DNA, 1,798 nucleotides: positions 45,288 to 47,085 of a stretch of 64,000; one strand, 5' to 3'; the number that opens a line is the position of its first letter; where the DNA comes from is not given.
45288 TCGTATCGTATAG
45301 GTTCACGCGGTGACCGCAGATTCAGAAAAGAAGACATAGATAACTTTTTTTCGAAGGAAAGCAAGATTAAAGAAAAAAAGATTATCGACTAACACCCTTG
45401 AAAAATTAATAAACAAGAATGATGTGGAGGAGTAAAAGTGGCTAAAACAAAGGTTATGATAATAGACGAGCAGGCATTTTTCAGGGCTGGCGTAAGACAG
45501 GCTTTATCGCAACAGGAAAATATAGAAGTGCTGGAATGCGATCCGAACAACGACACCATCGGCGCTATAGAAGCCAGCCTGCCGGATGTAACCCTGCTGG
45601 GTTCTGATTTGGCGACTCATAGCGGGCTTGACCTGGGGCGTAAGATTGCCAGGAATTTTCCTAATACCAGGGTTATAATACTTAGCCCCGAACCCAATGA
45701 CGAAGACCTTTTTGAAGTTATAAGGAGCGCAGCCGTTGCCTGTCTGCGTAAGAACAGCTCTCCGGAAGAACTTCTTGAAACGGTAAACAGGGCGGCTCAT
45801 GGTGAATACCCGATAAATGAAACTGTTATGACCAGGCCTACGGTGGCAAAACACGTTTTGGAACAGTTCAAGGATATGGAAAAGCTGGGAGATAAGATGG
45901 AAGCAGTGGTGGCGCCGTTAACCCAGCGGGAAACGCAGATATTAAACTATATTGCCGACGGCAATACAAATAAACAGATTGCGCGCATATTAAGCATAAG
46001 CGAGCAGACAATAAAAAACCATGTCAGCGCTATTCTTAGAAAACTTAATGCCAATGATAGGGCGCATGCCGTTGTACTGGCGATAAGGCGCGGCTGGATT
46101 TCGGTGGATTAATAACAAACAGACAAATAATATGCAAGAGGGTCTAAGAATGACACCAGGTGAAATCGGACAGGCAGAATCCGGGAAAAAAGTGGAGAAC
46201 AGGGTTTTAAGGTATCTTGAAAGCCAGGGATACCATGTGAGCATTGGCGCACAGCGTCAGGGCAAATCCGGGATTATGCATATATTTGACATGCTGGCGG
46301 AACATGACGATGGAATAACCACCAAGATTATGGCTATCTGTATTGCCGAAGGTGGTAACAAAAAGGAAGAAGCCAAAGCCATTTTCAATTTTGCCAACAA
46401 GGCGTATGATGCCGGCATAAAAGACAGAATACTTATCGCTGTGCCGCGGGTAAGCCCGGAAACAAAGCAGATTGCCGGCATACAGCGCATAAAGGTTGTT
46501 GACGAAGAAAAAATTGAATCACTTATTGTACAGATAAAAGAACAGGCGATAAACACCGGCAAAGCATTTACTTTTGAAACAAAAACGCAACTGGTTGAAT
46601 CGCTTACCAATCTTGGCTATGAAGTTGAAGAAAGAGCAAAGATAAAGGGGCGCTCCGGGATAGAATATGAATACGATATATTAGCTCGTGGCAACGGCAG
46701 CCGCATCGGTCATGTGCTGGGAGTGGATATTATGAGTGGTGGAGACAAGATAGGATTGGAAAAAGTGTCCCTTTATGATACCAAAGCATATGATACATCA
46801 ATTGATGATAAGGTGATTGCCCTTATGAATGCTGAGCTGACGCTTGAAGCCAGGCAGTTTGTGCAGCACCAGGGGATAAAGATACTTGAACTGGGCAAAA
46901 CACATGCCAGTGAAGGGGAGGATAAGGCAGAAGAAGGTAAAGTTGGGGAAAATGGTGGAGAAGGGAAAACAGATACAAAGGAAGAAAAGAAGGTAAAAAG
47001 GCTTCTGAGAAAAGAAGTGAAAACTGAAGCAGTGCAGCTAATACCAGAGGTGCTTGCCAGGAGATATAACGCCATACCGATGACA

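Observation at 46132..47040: PilB-type pilus ATPase has two N-terminal restriction-endonuclease-fold-like modules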

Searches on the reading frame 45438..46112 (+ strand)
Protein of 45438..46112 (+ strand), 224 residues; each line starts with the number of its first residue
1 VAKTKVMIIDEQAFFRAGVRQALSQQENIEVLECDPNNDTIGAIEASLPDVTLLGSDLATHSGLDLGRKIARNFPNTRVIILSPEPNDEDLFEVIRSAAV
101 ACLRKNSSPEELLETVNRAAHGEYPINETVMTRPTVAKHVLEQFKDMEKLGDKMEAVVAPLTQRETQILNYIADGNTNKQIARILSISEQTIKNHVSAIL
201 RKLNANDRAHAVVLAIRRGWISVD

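Call 47: search_protein_families(library=pfam, proteins=[window:45438-46112:+], max_evalue=0.001)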
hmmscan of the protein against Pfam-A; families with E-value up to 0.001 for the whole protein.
window:45438-46112:+ (224 aa): 6 families
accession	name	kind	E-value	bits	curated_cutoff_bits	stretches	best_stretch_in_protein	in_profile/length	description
PF00196.25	GerE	-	1.7e-22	79.2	23.5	1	160-215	2-57/57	Bacterial regulatory proteins, luxR family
PF00072.30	Response_reg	-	2.2e-15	57.2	30.2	1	6-116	1-110/111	Response regulator receiver domain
PF04545.22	Sigma70_r4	-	2.7e-05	24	24.1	1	161-203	5-48/50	Sigma-70, region 4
PF08281.18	Sigma70_r4_2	-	2.8e-05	24.1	25.7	1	161-203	11-54/54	Sigma-70, region 4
PF13518.12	HTH_28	-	9.7e-05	22.8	25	0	167-197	4-34/52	Helix-turn-helix domain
PF13384.12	HTH_23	-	0.00059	20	24.6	0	167-196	9-38/50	Homeodomain-like domain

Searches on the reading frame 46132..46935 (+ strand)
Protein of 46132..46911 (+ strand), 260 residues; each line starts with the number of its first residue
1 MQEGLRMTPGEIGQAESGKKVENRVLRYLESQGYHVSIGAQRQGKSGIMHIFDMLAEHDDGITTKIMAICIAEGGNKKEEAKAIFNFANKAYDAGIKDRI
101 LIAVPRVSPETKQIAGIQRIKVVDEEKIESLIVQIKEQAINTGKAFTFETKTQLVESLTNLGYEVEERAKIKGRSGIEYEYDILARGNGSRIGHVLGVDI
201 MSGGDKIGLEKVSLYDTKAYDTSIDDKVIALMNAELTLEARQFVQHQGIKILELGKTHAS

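Call 11: find_homologous_proteins(query=window:46132-46911:+)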
Query seq(260 aa) (260 aa): 15 proteins with E <= 0.001 among 988 candidates.
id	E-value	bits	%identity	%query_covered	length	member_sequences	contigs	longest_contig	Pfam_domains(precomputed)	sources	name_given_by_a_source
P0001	3.0e-96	340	65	92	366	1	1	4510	PF05157.21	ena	-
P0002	1.3e-88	315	70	81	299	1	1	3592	-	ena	-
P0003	3.3e-74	268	52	95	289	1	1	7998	-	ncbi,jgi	jgi:general secretion pathway protein E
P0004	1.2e-42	164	40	89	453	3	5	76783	PF18551.7,PF04471.19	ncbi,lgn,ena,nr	ncbi:MAG: hypothetical protein ISS52_00560 [Dehalococcoidia bacterium]|nr:hypothetical protein [Deha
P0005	1.9e-42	164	35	89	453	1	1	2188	PF18551.7,PF04471.19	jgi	jgi:hypothetical protein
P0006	9.4e-36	142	36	89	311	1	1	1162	PF18551.7,PF04471.19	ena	-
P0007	1.8e-35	141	37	89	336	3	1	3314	PF18551.7,PF13719.11,PF22722.3,PF04471.19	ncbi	-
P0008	4.6e-35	139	35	89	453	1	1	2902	PF18551.7,PF04471.19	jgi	jgi:hypothetical protein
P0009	3.2e-34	137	35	89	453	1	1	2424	PF18551.7,PF04471.19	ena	-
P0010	4.6e-34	136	35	89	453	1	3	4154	PF18551.7,PF04471.19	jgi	jgi:hypothetical protein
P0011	8.0e-34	135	35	89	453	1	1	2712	PF18551.7,PF04471.19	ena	-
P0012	8.0e-34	135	35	89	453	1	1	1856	PF18551.7,PF04471.19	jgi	-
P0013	8.1e-34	135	35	89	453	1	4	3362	PF18551.7,PF04471.19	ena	-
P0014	4.2e-33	133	35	89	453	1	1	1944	PF18551.7,PF04471.19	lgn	-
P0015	1.6e-24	105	47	45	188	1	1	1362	PF09912.15,PF13483.13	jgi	jgi:hypothetical protein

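Call 25: find_related_loci(query=A2, collection=genome_contigs, flank=10000)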
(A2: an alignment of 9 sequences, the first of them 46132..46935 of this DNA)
Query A2 (268 aa) in genome_contigs; peptide patterns used: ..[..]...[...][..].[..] (x = any residue, [..] = any of these).
126 stretches matched a pattern; 83 encode a relative of the query (tblastn E <= 1e-3); the best 80 are kept; 80 distinct loci.
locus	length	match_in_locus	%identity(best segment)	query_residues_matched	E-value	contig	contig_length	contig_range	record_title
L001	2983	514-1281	69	7-262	1e-124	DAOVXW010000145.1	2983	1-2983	MAG TPA_asm: Dehalococcoidia bacterium isolate CSMAG_1767 CSMAG_1767_k141_4846326_length_2983_cov_6.0000, whole genome s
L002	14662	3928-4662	71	17-261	4e-116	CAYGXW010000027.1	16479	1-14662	MAG TPA_asm: uncultured Dehalococcoidales bacterium isolate ERP119294_co3_370 genome assembly, contig: NODE_2217_length_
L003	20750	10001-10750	51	11-261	3e-80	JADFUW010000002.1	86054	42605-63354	MAG: Chloroflexota bacterium isolate C2.bin.4 k83_18047, whole genome shotgun sequence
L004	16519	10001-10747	42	24-254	3e-53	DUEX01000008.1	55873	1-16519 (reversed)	MAG TPA_asm: Dehalococcoidia bacterium isolate W265 Contig8, whole genome shotgun sequence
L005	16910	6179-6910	40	20-254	1e-50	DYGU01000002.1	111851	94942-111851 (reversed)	MAG TPA_asm: Dehalococcoides mccartyi isolate BE2012_46_32 Afr_mines_BE2012_85_length_111851_cov_13_617536, whole genome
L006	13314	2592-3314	40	16-254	3e-50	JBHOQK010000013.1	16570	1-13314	MAG: Dehalococcoidia bacterium isolate C0_12 k141_85019, whole genome shotgun sequence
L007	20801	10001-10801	40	22-257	1e-49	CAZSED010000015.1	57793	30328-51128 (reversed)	MAG TPA_asm: uncultured Dehalococcoidales bacterium isolate SRP098346_co1_392 genome assembly, contig: NODE_207_length_5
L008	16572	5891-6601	41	22-254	3e-49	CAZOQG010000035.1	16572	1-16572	MAG TPA_asm: uncultured Dehalococcoidales bacterium isolate SRP178699_co3_448 genome assembly, contig: NODE_1593_length_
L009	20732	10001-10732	41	9-259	8e-49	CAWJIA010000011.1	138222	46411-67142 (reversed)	MAG: uncultured Chloroflexia bacterium isolate MFD03726.bin.1.148 genome assembly, contig: contig_52389, whole genome sh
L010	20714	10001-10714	41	21-254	3e-48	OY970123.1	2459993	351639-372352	MAG: uncultured Chloroflexia bacterium isolate MFD01476.bin.c.5 genome assembly, chromosome: 1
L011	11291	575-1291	40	19-254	3e-48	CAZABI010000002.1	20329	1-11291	MAG TPA_asm: uncultured Dehalococcoidales bacterium isolate SRP178699_co2_402 genome assembly, contig: NODE_1837_length_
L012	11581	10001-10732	39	3-254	1e-47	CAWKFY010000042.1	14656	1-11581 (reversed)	MAG: uncultured Chloroflexia bacterium isolate MFD04492.bin.2.15 genome assembly, contig: contig_94791, whole genome sho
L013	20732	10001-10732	40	9-254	2e-46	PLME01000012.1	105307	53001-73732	MAG: Dehalococcoidia bacterium isolate fen_1075 73.20120800_E3S.24_contig_2369, whole genome shotgun sequence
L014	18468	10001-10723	38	25-254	6e-46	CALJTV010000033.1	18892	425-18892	MAG: uncultured Dehalococcoidia bacterium isolate S1_Bin_MAXBIN__111_1 genome assembly, contig: c_000003249407, whole ge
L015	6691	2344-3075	39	14-259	1e-45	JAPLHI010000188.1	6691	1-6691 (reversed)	MAG: Chloroflexota bacterium isolate LacPavin_0920_SED3_MAG_48_9 LacPavin_0920_SED3_scaffold_2918716, whole genome shotg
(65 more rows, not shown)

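Call 29: predict_structure(alignment_id=A2)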
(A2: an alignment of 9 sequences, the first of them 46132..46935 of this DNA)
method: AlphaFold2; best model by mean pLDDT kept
length: 268 residues; sequences in the alignment: 9
mean_pLDDT: 78.1   pTM: 0.59
mean pLDDT of the five models: 78.1, 77.7, 76.8, 76.7, 76.4
residues with pLDDT >= 90: 70; 70-90: 134; 50-70: 30; < 50: 34
segments of 3 or more residues with pLDDT < 50: 1-7, 136-145, 189-192, 257-268
pLDDT, mean of each block of 10 residues (from residue 1): 46 63 85 85 89 87 81 78 89 87 82 85 76 53 53 85 88 93 78 76 84 93 89 88 85 62 37
secondary structure, 60 per line:
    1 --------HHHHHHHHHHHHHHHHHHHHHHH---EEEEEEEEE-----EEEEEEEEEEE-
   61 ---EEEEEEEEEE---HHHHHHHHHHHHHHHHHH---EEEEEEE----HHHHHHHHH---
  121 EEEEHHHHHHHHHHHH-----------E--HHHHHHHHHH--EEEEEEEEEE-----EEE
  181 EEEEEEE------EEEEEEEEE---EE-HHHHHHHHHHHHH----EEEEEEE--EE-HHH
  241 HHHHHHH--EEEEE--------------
elements in order: H9-31 E35-43 E49-59 E64-73 H77-94 E98-104 H109-117 E121-124 H125-136 H151-160 E163-172 E178-187 E194-202 H209-221 E226-232 H238-247 E250-254
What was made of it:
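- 46912..47007 (+): K/E/G-rich low-complexity linker (aa 261-292). The AlphaFold model covers aa 1-268 only; its last residues, 257-268, have pLDDT below 50 (call 29).
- On PD-(D/E)xK / Mrr_cat (PF04471): AlphaFold secondary-structure order (call 29).
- The AlphaFold model has pLDDT about 85 per module with an alpha-beta-beta-beta-alpha-beta-alpha-beta order (call 29). The structure tool returns no inter-domain or inter-chain confidence, and pTM 0.59 says the relative position of the two modules is not fixed (call 29).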

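Call 33: fold_search(model_id=the predicted structure, library=pdb)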
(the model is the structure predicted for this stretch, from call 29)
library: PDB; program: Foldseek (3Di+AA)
matches with E <= 10: 1187; with E <= 0.001: 6
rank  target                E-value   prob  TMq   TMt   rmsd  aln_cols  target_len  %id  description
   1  1y88                  8.7e-06  1.00  0.33  0.46   2.4       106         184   18  Crystal Structure of Protein of Unknown Function AF1548 (released 2004-12-21)
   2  9u49_A                3.0e-04  1.00  0.35  0.24   3.0       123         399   11  crystal structure of Cdn1 in complex with cA4 (released 2026-02-04)
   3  8q43_A                4.4e-04  1.00  0.32  0.22   4.2       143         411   15  Crystal structure of cA4-bound Can2 (E341A) in complex with oligo-C DNA (released 2023-11-22)
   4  9nl2_A                9.6e-04  1.00  0.30  0.09   8.2       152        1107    8  Structure of R2 retrotransposon protein from Platysternon megacephalum initiating target-primed reverse transcription (released 2025-06-18)
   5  2vld_B                9.6e-04  1.00  0.26  0.31  11.0       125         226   15  crystal structure of a repair endonuclease from Pyrococcus abyssi (released 2009-05-19)
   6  5gke_A                9.6e-04  1.00  0.26  0.29   9.9       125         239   14  Structure of EndoMS-dsDNA1 complex (released 2016-11-02)
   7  8h0i_A                1.1e-03  0.66  0.19  0.16  18.4       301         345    8  Cryo-EM structure of APOBEC3G-Vif complex (released 2023-07-19)
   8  2vld_A                1.2e-03  1.00  0.26  0.30  11.2       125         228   15  crystal structure of a repair endonuclease from Pyrococcus abyssi (released 2009-05-19)
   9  6wma_A                2.0e-03  0.60  0.20  0.15  20.4       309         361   10  Crystal structure of a soluble variant of full-length human APOBEC3G (pH 7.6) (released 2020-12-23)
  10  8q41_B                2.1e-03  1.00  0.35  0.23   4.2       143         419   14  Crystal structure of Can2 (E341A) bound to cA4 and TTTAAA ssDNA (released 2023-11-22)
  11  9dou_A                2.2e-03  1.00  0.28  0.10   8.7       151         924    5  Taeniopygia guttata R2 retrotransposon (R2Tg) initiating target-primed reverse transcription (released 2025-05-21)
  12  6p40_A                2.5e-03  0.47  0.19  0.14  20.4       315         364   10  Crystal Structure of Full Length APOBEC3G FKL (released 2020-02-12)
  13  6wmb_A                2.5e-03  0.41  0.18  0.14  20.7       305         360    8  Crystal structure of a soluble variant of full-length human APOBEC3G (pH 8.0) (released 2020-12-23)
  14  6wmc_A                2.8e-03  0.60  0.21  0.16  20.4       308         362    8  Crystal structure of a soluble variant of full-length human APOBEC3G (pH 9.0) (released 2020-12-23)
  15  1xmx                  3.2e-03  1.00  0.35  0.26   4.6       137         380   11  Crystal structure of protein VC1899 from Vibrio cholerae (released 2004-11-16)
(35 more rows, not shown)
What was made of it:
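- On PD-(D/E)xK / Mrr_cat (PF04471): The high-probability Foldseek matches are PD-(D/E)xK proteins, best E 8.7e-6 (call 33).
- The high-probability Foldseek matches are PD-(D/E)xK proteins (call 33). The structural neighbours are DNA-acting enzymes (call 33).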
